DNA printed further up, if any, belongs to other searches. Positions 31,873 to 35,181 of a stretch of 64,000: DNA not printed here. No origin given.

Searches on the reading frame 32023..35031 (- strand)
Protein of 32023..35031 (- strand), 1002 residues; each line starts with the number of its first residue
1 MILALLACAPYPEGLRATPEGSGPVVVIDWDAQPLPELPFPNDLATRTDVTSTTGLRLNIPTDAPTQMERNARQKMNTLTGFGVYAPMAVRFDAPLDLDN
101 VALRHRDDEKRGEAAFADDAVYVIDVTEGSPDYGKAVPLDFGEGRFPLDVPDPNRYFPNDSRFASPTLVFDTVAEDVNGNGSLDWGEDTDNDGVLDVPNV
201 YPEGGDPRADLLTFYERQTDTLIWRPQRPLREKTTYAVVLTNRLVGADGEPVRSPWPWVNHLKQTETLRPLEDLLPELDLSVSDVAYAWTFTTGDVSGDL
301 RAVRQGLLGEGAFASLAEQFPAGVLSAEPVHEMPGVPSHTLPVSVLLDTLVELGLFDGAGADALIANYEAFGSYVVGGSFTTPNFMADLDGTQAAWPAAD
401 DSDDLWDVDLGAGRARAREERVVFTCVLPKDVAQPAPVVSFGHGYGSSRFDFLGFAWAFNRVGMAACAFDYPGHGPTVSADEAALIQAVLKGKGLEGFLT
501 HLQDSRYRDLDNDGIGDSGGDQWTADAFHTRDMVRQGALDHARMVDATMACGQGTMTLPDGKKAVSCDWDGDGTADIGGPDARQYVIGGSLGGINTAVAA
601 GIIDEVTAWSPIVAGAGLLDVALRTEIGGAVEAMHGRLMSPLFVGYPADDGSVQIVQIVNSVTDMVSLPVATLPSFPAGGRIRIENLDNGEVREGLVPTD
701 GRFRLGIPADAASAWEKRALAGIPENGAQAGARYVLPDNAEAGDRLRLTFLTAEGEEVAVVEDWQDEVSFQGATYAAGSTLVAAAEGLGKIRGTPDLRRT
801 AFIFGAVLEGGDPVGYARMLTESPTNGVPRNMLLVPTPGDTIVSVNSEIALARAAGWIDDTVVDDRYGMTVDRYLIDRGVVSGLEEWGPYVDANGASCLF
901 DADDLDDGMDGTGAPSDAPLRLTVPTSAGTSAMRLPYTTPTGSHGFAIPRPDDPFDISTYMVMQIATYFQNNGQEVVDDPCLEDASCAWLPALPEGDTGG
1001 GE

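Call 45: search_protein_families(library=ncbifam, proteins=[window:32023-35031:-], max_evalue=0.00001)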
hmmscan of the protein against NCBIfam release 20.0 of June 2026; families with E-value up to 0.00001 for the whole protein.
window:32023-35031:- (1002 aa): 1 family
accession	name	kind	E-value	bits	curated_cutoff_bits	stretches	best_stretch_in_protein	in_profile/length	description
TIGR03502.1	lipase_Pla1_cef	subfamily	9.4e-10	37.3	383.9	0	37-99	50-110/790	VolA/Pla-1 family phospholipase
